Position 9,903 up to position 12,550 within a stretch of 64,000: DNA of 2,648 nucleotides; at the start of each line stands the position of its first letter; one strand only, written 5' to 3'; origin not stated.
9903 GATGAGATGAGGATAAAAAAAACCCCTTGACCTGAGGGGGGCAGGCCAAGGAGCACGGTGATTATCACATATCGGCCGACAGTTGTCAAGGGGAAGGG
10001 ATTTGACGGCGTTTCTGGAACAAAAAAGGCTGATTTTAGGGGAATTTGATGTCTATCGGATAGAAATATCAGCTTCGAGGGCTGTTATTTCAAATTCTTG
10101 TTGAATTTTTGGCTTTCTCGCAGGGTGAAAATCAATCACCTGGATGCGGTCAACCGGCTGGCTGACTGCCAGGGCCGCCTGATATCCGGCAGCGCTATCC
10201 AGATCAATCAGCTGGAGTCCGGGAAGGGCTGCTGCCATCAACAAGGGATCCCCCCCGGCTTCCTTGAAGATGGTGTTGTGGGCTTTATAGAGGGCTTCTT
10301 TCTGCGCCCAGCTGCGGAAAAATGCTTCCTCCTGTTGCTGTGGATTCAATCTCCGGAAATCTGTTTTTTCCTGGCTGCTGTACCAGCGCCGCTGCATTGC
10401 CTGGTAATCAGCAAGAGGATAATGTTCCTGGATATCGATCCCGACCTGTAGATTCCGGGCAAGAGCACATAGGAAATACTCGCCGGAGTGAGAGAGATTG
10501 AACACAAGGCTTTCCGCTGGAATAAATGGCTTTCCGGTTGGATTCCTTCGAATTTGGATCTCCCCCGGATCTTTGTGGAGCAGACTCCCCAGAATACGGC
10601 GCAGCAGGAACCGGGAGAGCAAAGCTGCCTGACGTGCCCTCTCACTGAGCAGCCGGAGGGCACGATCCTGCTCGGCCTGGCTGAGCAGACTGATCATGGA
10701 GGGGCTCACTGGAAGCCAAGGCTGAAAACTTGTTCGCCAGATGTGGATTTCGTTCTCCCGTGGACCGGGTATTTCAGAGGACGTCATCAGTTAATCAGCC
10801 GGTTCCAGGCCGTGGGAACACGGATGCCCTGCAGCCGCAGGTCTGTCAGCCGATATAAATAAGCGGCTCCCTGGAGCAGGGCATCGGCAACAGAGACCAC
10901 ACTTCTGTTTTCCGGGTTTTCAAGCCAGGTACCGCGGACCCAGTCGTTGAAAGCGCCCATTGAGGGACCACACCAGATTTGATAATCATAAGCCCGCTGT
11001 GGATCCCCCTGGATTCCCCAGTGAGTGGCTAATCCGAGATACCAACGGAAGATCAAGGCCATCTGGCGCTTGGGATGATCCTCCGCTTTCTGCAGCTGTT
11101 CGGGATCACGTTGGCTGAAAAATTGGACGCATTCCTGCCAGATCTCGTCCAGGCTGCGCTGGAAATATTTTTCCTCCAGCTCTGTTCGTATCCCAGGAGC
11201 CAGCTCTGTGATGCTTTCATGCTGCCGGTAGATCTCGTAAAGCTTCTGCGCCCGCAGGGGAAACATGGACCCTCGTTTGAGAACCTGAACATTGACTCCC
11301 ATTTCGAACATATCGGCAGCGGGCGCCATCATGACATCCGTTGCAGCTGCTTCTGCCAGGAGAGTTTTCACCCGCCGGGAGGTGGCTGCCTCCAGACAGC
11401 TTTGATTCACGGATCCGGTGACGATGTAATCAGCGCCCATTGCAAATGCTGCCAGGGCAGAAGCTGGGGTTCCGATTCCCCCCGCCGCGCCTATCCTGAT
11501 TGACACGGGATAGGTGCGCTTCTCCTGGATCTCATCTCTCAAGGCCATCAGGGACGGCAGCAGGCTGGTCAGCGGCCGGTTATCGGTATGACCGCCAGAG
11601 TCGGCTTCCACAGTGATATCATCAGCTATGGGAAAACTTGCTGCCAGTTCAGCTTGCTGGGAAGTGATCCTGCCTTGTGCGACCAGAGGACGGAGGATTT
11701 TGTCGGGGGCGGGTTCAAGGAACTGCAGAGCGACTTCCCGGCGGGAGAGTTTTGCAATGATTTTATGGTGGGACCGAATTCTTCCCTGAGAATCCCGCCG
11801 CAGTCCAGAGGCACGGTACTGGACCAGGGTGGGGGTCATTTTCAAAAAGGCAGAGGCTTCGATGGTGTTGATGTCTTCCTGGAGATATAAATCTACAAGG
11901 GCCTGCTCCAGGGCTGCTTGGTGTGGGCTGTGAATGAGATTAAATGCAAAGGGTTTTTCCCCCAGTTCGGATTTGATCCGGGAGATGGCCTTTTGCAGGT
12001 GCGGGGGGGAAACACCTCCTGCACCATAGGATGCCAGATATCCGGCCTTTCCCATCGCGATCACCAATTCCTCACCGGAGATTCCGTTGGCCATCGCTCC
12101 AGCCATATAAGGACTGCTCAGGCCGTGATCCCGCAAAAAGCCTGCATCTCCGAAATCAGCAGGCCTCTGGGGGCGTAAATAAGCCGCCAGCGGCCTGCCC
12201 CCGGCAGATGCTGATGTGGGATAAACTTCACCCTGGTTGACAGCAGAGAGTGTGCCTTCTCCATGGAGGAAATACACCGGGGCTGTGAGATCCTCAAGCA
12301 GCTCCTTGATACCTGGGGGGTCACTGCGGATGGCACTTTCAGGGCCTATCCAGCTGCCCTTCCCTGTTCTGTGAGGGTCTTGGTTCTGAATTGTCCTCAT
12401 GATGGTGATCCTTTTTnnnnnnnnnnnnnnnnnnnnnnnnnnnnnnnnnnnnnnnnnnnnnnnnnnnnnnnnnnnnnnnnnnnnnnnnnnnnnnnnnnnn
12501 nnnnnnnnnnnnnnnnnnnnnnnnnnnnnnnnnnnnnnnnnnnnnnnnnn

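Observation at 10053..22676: Atypical single-KS pfa-like (PUFA-synthase-type) secondary-lipid synthase operon with unknown product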

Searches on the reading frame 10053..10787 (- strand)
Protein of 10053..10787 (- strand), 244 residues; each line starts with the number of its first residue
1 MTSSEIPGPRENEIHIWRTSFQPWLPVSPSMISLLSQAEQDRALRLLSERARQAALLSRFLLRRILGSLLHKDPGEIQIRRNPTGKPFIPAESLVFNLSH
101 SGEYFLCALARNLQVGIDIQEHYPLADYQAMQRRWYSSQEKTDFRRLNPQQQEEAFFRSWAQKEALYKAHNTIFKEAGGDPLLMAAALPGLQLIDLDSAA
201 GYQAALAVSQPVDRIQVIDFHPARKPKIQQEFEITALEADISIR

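Call 3: search_protein_families(library=pfam, proteins=[window:10053-10787:-], max_evalue=0.01)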
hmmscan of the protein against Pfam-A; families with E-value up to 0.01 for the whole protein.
window:10053-10787:- (244 aa): 2 families
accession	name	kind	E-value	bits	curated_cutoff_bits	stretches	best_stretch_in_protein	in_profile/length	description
PF22624.1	AASDHPPT_N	-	5.1e-13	49.5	27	1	30-108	12-96/100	4'-phosphopantetheinyl transferase, N-terminal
PF01648.25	ACPS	-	1.8e-12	47.7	25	1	114-175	1-66/111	4'-phosphopantetheinyl transferase superfamily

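Call 4: search_protein_families(library=ncbifam, proteins=[window:10053-10787:-], max_evalue=0.01)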
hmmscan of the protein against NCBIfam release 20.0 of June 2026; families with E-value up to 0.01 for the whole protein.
window:10053-10787:- (244 aa): 5 families
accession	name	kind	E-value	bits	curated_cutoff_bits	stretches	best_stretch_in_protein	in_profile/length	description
NF042922.1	4PPT_HetI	equivalog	2.6e-30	105.5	370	1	11-170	16-179/235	4'-phosphopantetheinyl transferase HetI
NF007676.0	PRK10351.1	equivalog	4.8e-16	58.9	174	1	46-169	20-142/195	4'-phosphopantetheinyl transferase AcpT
NF047349.1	4PPT_AusB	equivalog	4.3e-08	32.9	225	1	78-168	64-146/205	aureusimine biosynthesis 4'-phosphopantetheinyl transferase AusB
TIGR00556.1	pantethn_trn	domain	4.7e-08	33.2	45.35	1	113-175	3-69/128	phosphopantetheine--protein transferase domain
NF000835.0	PRK00070.4-1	equivalog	0.0067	16.7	128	0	129-173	23-68/115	holo-ACP synthase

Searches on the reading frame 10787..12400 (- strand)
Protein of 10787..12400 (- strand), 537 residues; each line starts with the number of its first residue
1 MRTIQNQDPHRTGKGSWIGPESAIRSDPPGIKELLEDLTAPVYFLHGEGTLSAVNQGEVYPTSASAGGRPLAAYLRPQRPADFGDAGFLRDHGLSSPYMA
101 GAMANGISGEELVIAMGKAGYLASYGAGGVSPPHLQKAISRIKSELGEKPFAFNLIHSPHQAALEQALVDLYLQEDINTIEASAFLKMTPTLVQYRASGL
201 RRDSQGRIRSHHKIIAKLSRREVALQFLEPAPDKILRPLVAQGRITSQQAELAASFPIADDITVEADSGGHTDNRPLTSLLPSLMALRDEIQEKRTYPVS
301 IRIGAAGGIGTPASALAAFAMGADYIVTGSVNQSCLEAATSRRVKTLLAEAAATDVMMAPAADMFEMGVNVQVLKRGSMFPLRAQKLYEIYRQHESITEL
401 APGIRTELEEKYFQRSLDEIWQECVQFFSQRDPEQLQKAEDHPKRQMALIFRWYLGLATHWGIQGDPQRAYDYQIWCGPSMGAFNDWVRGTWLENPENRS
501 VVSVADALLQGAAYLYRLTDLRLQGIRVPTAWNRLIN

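Call 3: search_protein_families(library=pfam, proteins=[window:10787-12400:-], max_evalue=0.01)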
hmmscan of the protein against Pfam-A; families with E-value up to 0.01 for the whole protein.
window:10787-12400:- (537 aa): 3 families
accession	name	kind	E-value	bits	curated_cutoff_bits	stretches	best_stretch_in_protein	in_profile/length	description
PF21607.2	FabD_helical_ins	-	1.5e-31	108.8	27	1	394-473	1-80/80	[Acyl-carrier-protein] S-malonyltransferase, inserted helical domain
PF03060.21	NMO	-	2.5e-11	44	28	1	98-378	13-272/331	Nitronate monooxygenase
PF18328.6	PfaD_N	-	7.5e-09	35.8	26.3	1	17-73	1-58/62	Fatty acid synthase subunit PfaD N-terminal domain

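Call 4: search_protein_families(library=ncbifam, proteins=[window:10787-12400:-], max_evalue=0.01)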
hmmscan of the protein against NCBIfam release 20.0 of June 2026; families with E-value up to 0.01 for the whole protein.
window:10787-12400:- (537 aa): 2 families
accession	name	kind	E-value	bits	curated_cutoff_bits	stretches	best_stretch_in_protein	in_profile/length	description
TIGR02814.1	pfaD_fam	subfamily_domain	3.6e-196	652.2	449.25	1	80-517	3-442/444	PfaD family polyunsaturated fatty acid/polyketide biosynthesis protein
TIGR03151.1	enACPred_II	equivalog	1.1e-10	41.4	453.1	2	94-182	10-93/307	enoyl-[acyl-carrier-protein] reductase FabK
